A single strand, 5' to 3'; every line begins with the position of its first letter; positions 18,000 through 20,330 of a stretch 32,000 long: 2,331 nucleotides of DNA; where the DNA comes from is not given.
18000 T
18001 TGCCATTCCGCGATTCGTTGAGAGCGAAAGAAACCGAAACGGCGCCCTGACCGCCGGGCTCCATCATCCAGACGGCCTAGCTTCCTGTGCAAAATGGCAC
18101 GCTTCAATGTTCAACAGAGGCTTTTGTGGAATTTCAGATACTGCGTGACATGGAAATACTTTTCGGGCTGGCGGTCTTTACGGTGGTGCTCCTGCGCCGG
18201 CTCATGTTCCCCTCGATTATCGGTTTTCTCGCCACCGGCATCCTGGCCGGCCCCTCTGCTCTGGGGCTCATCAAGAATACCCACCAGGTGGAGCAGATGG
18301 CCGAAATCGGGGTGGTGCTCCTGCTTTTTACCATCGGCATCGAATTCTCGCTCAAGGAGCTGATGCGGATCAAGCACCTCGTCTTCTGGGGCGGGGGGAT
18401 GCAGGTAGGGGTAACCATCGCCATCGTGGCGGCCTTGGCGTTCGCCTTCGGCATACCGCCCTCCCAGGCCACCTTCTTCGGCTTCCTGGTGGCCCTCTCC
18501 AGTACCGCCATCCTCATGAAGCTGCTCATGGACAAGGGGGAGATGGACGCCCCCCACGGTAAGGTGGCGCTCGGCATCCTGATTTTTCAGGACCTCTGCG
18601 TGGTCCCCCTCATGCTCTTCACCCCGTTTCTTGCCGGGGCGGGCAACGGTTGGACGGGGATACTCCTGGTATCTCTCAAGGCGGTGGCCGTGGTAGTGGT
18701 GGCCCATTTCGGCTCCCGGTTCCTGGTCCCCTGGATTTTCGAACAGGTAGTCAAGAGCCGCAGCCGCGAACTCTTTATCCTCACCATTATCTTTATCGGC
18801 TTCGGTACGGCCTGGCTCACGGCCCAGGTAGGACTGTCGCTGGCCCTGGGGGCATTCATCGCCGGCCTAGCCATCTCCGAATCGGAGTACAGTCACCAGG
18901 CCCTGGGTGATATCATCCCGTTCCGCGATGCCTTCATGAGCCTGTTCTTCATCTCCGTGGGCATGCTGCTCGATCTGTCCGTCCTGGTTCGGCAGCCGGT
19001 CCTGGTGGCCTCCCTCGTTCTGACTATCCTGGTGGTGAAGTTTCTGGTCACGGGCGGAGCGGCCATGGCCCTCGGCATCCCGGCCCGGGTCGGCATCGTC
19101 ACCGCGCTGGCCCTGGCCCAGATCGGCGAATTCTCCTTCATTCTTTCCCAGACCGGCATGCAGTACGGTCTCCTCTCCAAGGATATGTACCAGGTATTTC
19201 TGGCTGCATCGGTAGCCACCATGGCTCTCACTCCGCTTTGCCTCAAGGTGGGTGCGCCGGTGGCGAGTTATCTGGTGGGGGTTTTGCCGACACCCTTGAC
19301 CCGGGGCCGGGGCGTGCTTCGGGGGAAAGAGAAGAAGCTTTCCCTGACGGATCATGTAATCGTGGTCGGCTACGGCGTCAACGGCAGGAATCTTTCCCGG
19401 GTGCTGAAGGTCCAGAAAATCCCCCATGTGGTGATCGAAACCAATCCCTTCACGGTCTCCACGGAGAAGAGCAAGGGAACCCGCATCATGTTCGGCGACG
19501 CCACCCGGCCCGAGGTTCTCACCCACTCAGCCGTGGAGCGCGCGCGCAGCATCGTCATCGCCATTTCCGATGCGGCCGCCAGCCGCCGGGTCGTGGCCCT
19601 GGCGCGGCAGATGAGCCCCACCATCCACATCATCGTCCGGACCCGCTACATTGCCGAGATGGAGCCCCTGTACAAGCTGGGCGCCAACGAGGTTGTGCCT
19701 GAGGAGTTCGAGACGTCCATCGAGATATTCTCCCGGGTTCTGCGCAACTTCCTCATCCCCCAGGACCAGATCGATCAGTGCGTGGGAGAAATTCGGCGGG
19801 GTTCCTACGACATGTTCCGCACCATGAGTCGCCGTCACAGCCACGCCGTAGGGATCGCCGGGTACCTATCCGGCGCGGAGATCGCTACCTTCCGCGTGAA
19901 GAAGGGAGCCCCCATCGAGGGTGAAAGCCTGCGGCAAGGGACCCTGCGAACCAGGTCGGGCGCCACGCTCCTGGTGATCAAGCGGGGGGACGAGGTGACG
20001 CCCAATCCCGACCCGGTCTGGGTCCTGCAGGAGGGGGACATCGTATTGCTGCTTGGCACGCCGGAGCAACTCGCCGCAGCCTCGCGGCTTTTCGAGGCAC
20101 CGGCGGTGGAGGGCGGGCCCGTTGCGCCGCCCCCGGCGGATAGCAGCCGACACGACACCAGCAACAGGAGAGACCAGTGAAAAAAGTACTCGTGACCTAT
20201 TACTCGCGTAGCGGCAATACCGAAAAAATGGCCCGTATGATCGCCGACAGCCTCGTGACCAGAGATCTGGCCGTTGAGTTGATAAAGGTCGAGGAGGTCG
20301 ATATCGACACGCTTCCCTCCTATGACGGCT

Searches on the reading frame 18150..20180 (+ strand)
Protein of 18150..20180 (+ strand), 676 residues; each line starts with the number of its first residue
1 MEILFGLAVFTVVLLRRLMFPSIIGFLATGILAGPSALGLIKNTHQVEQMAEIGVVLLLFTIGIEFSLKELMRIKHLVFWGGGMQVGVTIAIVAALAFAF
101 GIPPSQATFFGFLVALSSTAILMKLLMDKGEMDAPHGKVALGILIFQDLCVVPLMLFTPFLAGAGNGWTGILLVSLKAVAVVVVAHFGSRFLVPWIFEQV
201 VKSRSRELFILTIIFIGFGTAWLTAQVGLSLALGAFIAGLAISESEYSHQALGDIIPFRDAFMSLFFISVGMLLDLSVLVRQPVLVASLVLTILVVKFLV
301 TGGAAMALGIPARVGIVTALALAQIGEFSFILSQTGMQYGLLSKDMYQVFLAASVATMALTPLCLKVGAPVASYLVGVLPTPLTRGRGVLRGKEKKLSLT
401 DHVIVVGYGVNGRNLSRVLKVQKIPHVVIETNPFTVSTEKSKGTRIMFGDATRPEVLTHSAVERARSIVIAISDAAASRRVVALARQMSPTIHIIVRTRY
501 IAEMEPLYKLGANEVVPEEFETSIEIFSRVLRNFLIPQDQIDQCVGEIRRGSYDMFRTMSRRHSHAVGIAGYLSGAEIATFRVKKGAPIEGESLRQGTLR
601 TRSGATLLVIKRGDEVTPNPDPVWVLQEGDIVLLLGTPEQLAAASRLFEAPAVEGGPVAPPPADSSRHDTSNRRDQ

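Call 5: search_protein_families(library=pfam, proteins=[window:18150-20180:+], max_evalue=0.01)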
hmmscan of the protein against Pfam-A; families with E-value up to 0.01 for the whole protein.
window:18150-20180:+ (676 aa): 4 families
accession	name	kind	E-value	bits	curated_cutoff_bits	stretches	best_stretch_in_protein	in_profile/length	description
PF00999.27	Na_H_Exchanger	-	9.1e-57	193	26.2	1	8-364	4-373/375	Sodium/hydrogen exchanger, transmembrane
PF02254.24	TrkA_N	-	1.8e-24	86.7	23.8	1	403-516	1-114/116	TrkA-N domain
PF02080.26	TrkA_C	-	7.3e-15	55.1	27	1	579-648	2-70/71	TrkA-C domain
PF25596.1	CPSase_L_D1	-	0.0044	17.3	27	1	414-489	27-103/118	Carbamoyl phosphate synthase preATP-grasp domain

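Call 6: search_protein_families(library=ncbifam, proteins=[window:18150-20180:+], max_evalue=0.01)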
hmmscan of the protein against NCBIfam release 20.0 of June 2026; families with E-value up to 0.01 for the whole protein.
window:18150-20180:+ (676 aa): 15 families
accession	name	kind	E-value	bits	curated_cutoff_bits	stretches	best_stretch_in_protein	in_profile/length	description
NF002924.0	PRK03562.1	equivalog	1.5e-101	340.8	752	1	3-563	12-565/623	glutathione-regulated potassium-efflux system protein KefC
NF002973.0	PRK03659.1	equivalog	2.2e-89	300.7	804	1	6-563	15-563/602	glutathione-regulated potassium-efflux system protein KefB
NF007950.1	PRK10669.1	equivalog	4.5e-86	289.9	700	1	7-523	17-540/547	YbaL family putative K(+) efflux transporter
TIGR00932.1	2a37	subfamily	5.8e-66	222.8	238.3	1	8-275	4-275/275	monovalent cation:proton antiporter-2 (CPA2) family protein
NF045626.1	FeTrans_MagA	equivalog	5.7e-46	157.2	700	1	8-365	18-374/386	iron transporter MagA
NF007039.0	PRK09496.3-2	equivalog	3.9e-10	39.1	293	2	565-648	139-220/446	Trk system potassium transporter TrkA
NF007828.0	PRK10537.1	equivalog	2.2e-07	30.2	425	1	388-541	238-388/403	voltage-gated potassium channel protein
NF007037.0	PRK09496.2-4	equivalog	9.2e-06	24.7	445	1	403-489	3-90/454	Trk system potassium transporter TrkA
NF007038.0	PRK09496.2-6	equivalog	0.0011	17.9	374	1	403-530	3-135/445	Trk system potassium transporter TrkA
NF007031.0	PRK09496.1-2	equivalog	0.0012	18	289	0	402-473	2-73/458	Trk system potassium transporter TrkA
NF007034.0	PRK09496.2-1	subfamily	0.0012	17.8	344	0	401-488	228-317/445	Trk system potassium transporter TrkA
NF007042.0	PRK09496.3-5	equivalog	0.0014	17.3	467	1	402-499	2-100/466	Trk system potassium transporter TrkA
NF007041.0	PRK09496.3-4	equivalog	0.0015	17.3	386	1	396-511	223-339/450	Trk system potassium transporter TrkA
NF007043.0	PRK09496.3-6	equivalog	0.0018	17.1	384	1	402-471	2-70/445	Trk system potassium transporter TrkA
NF007035.0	PRK09496.2-2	equivalog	0.0051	15.6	521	1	402-506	2-106/455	Trk system potassium transporter TrkA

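Call 33: find_related_loci(query=A3, collection=metagenome_contigs, flank=5000)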
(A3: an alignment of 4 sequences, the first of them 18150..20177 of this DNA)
Query A3 (676 aa) in metagenome_contigs; peptide patterns used: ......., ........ (x = any residue, [..] = any of these).
600 stretches matched a pattern (row limit reached: there are more); 441 encode a relative of the query (tblastn E <= 1e-3); the best 80 are kept; 80 distinct loci.
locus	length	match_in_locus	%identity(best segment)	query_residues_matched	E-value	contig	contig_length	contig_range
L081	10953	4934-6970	68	1-676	0e+0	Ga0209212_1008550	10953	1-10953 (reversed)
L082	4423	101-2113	70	1-672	0e+0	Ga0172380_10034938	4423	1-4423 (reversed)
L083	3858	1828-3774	73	1-649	0e+0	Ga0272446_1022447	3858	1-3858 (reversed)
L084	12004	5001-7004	68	1-666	0e+0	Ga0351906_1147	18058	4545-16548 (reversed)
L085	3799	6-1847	72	37-649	0e+0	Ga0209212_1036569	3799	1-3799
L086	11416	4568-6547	68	1-660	0e+0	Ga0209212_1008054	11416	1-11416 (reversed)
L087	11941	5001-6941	68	3-649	0e+0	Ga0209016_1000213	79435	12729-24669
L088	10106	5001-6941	67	3-649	0e+0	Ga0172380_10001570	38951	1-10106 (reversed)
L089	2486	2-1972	67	17-674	0e+0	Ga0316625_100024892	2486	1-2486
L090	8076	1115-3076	64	1-654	0e+0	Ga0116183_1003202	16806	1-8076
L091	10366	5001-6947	67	3-649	0e+0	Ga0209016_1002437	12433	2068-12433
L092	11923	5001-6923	65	15-651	0e+0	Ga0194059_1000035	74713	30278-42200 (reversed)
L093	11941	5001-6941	68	3-649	0e+0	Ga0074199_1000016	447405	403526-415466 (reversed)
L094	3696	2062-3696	70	3-547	0e+0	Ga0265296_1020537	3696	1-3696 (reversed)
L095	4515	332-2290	50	3-651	0e+0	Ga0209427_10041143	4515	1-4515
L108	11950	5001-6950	48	3-651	0e+0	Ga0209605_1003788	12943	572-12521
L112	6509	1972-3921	46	3-651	0e+0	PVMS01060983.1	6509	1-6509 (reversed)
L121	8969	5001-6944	46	3-648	0e+0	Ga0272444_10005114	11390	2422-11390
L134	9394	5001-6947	47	3-650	0e+0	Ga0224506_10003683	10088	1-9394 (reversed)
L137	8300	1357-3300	47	3-649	0e+0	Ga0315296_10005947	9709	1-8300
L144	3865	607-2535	47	3-639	0e+0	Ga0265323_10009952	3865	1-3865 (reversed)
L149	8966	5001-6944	46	3-649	0e+0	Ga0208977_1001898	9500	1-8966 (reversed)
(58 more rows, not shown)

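Call 38: search_protein_families(library=pfam, proteins=[L108:7007-7489:+, L108:7505-7921:+, L108:7949-8332:+, L108:8360-8899:+, L108:8952-9566:+, L108:9573-10706:+, L121:7320-7802:+, L121:7856-8233:+, L121:8466-8858:+, L121:3661-4518:+], max_evalue=0.001)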
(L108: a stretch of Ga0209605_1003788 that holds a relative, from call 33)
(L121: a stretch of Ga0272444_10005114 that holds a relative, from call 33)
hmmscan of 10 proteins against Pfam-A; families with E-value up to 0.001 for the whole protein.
L108:7007-7489:+ (160 aa): 4 families
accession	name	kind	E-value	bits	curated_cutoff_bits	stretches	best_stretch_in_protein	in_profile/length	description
PF03358.20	FMN_red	-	2.2e-15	57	24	1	41-121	64-144/152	NADPH-dependent FMN reductase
PF12724.12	Flavodoxin_5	-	6.6e-09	36.7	27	1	3-94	1-87/145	Flavodoxin domain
PF00258.30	Flavodoxin_1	-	2.9e-08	34.4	25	1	4-77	1-76/143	Flavodoxin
PF12641.12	Flavodoxin_3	-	1.7e-06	28.4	27.5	1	3-70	1-63/160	Flavodoxin domain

L108:7505-7921:+ (138 aa): 0 families

L108:7949-8332:+ (127 aa): 2 families
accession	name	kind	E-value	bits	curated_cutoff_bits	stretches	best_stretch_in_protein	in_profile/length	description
PF03188.21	Cytochrom_B561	-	1.9e-07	31.8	23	1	4-121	1-130/137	Eukaryotic cytochrome b561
PF13301.11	DUF4079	-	7.5e-05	23.4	31.4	0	44-121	62-135/141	Protein of unknown function (DUF4079)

L108:8360-8899:+ (179 aa): 1 family
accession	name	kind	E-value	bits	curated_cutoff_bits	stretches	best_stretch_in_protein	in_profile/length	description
PF00857.26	Isochorismatase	-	3.9e-28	99.2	27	1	7-155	1-173/175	Isochorismatase domain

L108:8952-9566:+ (204 aa): 4 families
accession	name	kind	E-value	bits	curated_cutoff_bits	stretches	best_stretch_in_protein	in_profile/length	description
PF03358.20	FMN_red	-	1.8e-11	44.3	24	1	2-143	2-139/152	NADPH-dependent FMN reductase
PF00258.30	Flavodoxin_1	-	3.1e-08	34.3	25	1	5-128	1-131/143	Flavodoxin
PF02525.22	Flavodoxin_2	-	3.2e-06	27.4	27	1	1-139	1-160/198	Flavodoxin-like fold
PF12724.12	Flavodoxin_5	-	0.0004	21.1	27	0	62-98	32-69/145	Flavodoxin domain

L108:9573-10706:+ (377 aa): 4 families
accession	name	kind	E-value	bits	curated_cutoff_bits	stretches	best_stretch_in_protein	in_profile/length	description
PF00266.25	Aminotran_5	-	8.8e-73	245.8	21.5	1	5-366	1-370/371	Aminotransferase class-V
PF01212.27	Beta_elim_lyase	-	1.1e-07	31.9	27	1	46-180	32-171/288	Beta-eliminating lyase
PF01041.23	DegT_DnrJ_EryC1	-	2.5e-07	30.7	19.8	1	67-185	43-153/360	DegT/DnrJ/EryC1/StrS aminotransferase family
PF00155.27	Aminotran_1_2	-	0.00045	19.9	19.7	0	49-177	45-185/361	Aminotransferase class I and II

L121:7320-7802:+ (160 aa): 4 families
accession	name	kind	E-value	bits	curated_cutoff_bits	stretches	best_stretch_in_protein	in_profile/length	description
PF03358.20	FMN_red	-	1.7e-14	54.1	24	1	43-127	65-149/152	NADPH-dependent FMN reductase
PF12724.12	Flavodoxin_5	-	2.5e-09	38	27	1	4-94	1-86/145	Flavodoxin domain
PF12641.12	Flavodoxin_3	-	1.9e-06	28.2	27.5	1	4-73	1-65/160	Flavodoxin domain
PF00258.30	Flavodoxin_1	-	3.4e-06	27.7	25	1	5-80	1-80/143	Flavodoxin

L121:7856-8233:+ (125 aa): 0 families

L121:8466-8858:+ (130 aa): 2 families
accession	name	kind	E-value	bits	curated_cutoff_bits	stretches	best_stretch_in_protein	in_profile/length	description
PF03188.21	Cytochrom_B561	-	1.5e-07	32.2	23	1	4-127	1-133/137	Eukaryotic cytochrome b561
PF10067.14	DUF2306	-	7.8e-07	29.8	31.6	0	9-82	5-75/147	Predicted membrane protein (DUF2306)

L121:3661-4518:+ (285 aa): 2 families
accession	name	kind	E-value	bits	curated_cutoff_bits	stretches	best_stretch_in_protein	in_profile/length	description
PF12706.13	Lactamase_B_2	-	2.3e-13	50.6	27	1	45-245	3-200/200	Beta-lactamase superfamily domain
PF00753.33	Lactamase_B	-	0.00028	21.3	22.7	1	30-88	4-65/196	Metallo-beta-lactamase superfamily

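Call 40: search_protein_families(library=pfam, proteins=[L112:1279-1812:+, L083:1108-1623:+, L089:1980-2480:+, L134:4308-4799:+, L144:37-564:+, L108:4400-4933:+, L087:6960-7850:+, L137:3309-4310:+, L087:3006-4955:+, L149:7073-7501:+], max_evalue=0.001)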
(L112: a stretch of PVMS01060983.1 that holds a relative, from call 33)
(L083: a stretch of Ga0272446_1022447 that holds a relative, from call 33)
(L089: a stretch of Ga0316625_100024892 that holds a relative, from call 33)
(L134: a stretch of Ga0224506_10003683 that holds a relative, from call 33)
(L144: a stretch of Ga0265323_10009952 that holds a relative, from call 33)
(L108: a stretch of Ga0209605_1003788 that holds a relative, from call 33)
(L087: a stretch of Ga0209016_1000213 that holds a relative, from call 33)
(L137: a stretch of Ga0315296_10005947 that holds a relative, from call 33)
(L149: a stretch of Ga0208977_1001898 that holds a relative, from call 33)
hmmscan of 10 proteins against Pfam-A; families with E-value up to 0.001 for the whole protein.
L112:1279-1812:+ (177 aa): 1 family
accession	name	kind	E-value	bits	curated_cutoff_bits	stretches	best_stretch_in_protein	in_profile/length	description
PF11322.13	DUF3124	-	6.9e-52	175.3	27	1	54-175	2-123/123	Protein of unknown function (DUF3124)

L083:1108-1623:+ (171 aa): 1 family
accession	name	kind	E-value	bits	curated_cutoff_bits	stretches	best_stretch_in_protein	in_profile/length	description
PF11322.13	DUF3124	-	7.1e-50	168.8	27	1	48-170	1-123/123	Protein of unknown function (DUF3124)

L089:1980-2480:+ (166 aa): 1 family
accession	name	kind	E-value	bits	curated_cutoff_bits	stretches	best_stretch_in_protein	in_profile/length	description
PF11322.13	DUF3124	-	1.4e-49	167.9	27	1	40-161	2-123/123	Protein of unknown function (DUF3124)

L134:4308-4799:+ (163 aa): 1 family
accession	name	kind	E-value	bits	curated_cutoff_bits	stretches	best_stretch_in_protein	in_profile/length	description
PF11322.13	DUF3124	-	7.9e-44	149.2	27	1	38-158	1-123/123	Protein of unknown function (DUF3124)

L144:37-564:+ (175 aa): 2 families
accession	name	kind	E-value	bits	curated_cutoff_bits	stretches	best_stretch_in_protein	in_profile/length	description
PF12850.12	Metallophos_2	-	3.8e-22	79.4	27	1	1-146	1-154/154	Calcineurin-like phosphoesterase superfamily domain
PF00149.33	Metallophos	-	4.3e-05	24.5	21.5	1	1-49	1-50/191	Calcineurin-like phosphoesterase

L108:4400-4933:+ (177 aa): 1 family
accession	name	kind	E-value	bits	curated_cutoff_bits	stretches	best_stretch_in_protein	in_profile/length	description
PF01243.27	PNPOx_N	-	6.4e-06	27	28.1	1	50-135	11-88/120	Pyridoxamine 5'-phosphate oxidase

L087:6960-7850:+ (296 aa): 1 family
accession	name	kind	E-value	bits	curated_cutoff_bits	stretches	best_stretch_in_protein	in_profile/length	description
PF02535.28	Zip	-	5e-36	125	35.1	1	10-290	10-321/323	ZIP Zinc transporter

L137:3309-4310:+ (333 aa): 1 family
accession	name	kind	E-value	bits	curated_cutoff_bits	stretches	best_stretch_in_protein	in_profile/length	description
PF01699.29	Na_Ca_ex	-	1e-30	107.1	24.9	2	190-330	10-150/151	Sodium/calcium exchanger protein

L087:3006-4955:+ (649 aa): 4 families
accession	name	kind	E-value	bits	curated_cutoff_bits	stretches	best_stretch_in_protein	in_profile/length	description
PF00563.25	EAL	-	1.7e-76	257.2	31.3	1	391-625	4-236/236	EAL domain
PF00990.26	GGDEF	-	1.2e-51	175.1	23.8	1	212-368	1-160/161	Diguanylate cyclase, GGDEF domain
PF08448.16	PAS_4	-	3.4e-10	40.6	23.1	1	99-203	1-110/110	PAS fold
PF13426.13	PAS_9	-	1.5e-05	25.6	27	1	105-200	3-103/103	PAS domain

L149:7073-7501:+ (142 aa): 0 families

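Call 43: search_solved_structures(query=window:18150-20177:+, max_evalue=0.00001)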
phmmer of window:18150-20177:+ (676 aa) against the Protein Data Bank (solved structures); distinct sequences matched with E-value up to 0.00001: 27.
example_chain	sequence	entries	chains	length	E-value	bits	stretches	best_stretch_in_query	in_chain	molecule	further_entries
8bxg_A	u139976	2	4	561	2.9e-61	211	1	4-532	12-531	Glutathione-regulated potassium-efflux system protein KefC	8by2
9emb_A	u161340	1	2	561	1.5e-60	208.6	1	4-532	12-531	Glutathione-regulated potassium-efflux system protein KefC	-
5bz3_A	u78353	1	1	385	2.7e-25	92.1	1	10-366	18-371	Na(+)/H(+) antiporter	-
4bwz_A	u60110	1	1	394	2.9e-25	92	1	10-366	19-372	NA(+)/H(+) ANTIPORTER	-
5bz2_A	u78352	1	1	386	4.8e-25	91.3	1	10-366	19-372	Na(+)/H(+) antiporter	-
4gvl_A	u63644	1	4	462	4.9e-17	64.8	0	403-518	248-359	TrkA domain protein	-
4gx0_A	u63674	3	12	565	7.6e-16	60.9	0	403-518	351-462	TrkA domain protein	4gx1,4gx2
4gx5_A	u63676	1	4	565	1.6e-15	59.9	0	403-518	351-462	TrkA domain protein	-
3fwz_A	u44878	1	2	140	6.9e-15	57.8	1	398-522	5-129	Inner membrane protein ybaL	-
5nc8_A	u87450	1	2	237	2.7e-09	39.3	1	395-527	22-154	Potassium efflux system protein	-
3eyw_A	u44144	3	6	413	4.3e-09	38.6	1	402-534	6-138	C-terminal domain of Glutathione-regulated potassium-efflux system protein kefC fused to f | Glutathione-regulated potassium-efflux system protein kefC, linker,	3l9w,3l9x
4l76_A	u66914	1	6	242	2.7e-08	36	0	581-647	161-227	Calcium-gated potassium channel MthK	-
4ei2_A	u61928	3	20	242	3.7e-08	35.5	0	581-647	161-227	Calcium-gated potassium channel mthK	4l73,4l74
4l75_A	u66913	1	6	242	3.9e-08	35.4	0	581-647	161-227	Calcium-gated potassium channel MthK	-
2aef_A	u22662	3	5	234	4.8e-08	35.2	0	581-644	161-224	Calcium-gated potassium channel mthK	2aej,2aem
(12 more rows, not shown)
